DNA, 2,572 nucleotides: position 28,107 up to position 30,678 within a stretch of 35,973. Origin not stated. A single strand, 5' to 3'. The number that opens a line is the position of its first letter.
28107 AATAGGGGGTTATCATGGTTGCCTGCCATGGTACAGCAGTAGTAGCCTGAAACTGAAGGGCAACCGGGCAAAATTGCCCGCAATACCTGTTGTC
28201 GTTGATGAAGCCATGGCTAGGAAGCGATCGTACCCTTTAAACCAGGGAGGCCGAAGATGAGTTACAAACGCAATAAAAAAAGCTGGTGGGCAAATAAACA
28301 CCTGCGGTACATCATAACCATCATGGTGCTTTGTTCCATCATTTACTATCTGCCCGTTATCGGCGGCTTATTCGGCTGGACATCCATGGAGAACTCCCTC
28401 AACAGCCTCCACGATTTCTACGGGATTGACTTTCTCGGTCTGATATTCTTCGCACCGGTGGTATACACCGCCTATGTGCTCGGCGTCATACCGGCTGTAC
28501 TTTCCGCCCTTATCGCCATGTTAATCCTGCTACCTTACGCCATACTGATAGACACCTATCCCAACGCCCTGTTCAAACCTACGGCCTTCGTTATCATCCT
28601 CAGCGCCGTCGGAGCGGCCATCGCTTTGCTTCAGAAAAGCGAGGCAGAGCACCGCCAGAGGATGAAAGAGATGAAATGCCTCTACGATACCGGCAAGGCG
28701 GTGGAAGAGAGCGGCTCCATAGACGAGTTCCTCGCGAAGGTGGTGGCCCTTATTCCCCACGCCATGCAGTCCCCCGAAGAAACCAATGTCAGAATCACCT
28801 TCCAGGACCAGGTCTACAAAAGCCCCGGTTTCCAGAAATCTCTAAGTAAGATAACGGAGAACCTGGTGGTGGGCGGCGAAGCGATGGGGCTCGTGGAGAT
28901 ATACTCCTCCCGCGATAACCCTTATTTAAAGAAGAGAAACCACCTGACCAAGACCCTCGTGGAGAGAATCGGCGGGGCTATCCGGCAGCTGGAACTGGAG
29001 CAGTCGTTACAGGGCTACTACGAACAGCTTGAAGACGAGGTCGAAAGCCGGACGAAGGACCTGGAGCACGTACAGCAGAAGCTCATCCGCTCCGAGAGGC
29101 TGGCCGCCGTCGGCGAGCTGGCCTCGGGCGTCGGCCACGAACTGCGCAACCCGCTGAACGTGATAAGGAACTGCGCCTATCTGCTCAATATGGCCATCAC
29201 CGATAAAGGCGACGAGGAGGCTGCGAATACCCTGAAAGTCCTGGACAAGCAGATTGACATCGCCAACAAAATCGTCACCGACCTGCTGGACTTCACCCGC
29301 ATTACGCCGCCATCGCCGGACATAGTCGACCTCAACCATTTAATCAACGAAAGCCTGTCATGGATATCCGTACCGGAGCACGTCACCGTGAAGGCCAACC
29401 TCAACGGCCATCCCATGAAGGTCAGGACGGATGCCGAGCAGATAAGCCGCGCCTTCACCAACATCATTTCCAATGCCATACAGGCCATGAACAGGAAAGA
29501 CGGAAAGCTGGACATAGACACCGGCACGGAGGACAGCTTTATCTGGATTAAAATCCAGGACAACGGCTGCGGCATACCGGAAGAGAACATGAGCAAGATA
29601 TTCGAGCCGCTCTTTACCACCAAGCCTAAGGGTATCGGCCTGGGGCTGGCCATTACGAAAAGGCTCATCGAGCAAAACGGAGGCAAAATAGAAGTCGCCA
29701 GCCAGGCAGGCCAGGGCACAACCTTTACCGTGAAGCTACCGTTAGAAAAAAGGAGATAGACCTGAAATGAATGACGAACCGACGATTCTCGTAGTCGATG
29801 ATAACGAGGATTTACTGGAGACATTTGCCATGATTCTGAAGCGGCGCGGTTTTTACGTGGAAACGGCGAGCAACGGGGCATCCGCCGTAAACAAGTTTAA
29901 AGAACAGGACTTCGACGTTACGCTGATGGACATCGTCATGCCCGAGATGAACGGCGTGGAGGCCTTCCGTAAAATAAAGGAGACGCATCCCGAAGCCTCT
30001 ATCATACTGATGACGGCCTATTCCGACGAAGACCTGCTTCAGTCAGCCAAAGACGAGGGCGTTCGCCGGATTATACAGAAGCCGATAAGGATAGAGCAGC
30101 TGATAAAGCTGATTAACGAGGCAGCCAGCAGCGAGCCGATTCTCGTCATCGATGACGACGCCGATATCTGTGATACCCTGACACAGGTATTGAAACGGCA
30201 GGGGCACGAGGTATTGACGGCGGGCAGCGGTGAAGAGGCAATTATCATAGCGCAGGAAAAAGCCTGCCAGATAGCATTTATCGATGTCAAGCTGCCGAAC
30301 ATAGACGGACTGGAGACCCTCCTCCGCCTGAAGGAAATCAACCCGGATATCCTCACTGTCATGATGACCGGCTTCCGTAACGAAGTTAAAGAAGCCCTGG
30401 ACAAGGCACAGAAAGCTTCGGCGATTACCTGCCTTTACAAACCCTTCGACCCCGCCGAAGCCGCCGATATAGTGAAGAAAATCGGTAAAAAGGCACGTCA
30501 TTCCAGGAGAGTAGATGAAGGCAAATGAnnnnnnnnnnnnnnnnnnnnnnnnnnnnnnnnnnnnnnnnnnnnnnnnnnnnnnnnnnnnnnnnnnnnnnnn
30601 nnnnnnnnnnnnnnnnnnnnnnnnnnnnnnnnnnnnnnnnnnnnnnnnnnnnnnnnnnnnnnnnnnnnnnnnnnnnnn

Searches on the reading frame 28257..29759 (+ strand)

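Call 6: search_protein_families(library=ncbifam, proteins=[window:28257-29759:+], max_evalue=0.01)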
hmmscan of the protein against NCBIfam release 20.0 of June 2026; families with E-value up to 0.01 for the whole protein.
window:28257-29759:+ (500 aa): 91 families (the best 25 are shown)
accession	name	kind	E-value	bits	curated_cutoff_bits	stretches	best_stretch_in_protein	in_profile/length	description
NF008468.0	PRK11360.1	equivalog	4e-65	220.3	646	1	270-498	381-610/616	two-component system sensor histidine kinase AtoS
NF007688.0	PRK10364.1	equivalog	1.4e-51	175.7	479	1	264-500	223-455/460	two-component system sensor histidine kinase ZraS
NF010411.0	PRK13837.1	equivalog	1.3e-45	155.8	647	1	265-499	430-678/828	two-component system VirA-like sensor kinase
NF038348.1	T2SS_HK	subfamily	9.4e-37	126.7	450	2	337-496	412-573/574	histidine kinase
NF052574.1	HisKinEspCMyxo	equivalog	1.3e-36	126.1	1200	1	270-496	402-637/785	serine histidine kinase EspC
NF053867.1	SprKinKinDBac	equivalog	1e-35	123.2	775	1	280-498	281-499/500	sporulation kinase KinD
NF046044.1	PnpS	equivalog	1.2e-32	113.4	400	1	290-495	175-390/390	two-component system histidine kinase PnpS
NF047497.1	HK_LIC_12097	equivalog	1.4e-32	112.8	500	1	258-496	124-366/367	LIC_12097 family sensor histidine kinase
NF033092.0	HK_WalK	equivalog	3.5e-32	111.8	725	1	287-496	374-594/594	cell wall metabolism sensor histidine kinase WalK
NF041735.1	hist_kin_RppB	equivalog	5.4e-32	111.1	400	1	290-495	221-438/438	two-component system sensor histidine kinase RppB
TIGR02966.1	phoR_proteo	equivalog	4e-31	108.2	334.2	1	290-494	119-333/333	phosphate regulon sensor histidine kinase PhoR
NF041777.1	sens_FixL_Rhizob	equivalog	4.5e-30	104.7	850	1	253-497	231-482/485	sensor protein FixL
NF047794.1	HisKinPtgB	equivalog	4.5e-29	101.2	1000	1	246-485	401-644/656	two-component system sensor histidine kinase PgtB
NF040750.1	tetrathio_HK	equivalog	1.1e-28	100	750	1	262-486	315-544/555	tetrathionate respiration histidine kinase TtrS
NF008293.1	PRK11073.1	equivalog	1.6e-28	100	240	1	271-498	116-349/349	nitrogen regulation protein NR(II)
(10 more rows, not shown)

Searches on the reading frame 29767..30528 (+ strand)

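Call 53: search_protein_families(library=pfam, proteins=[window:29767-30528:+], max_evalue=0.00001)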
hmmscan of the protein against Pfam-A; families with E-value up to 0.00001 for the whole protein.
window:29767-30528:+ (253 aa): 3 families
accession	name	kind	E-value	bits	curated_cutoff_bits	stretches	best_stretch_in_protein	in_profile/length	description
PF00072.30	Response_reg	-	3.3e-51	172.5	30.2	2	7-116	1-110/111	Response regulator receiver domain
PF23198.2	PDE8A_N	-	2.2e-08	34.6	29.6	0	125-209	13-98/147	PDE8A-like, N-terminal domain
PF06490.17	FleQ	-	1.3e-06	29.1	22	0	6-119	1-106/108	Flagellar regulatory protein FleQ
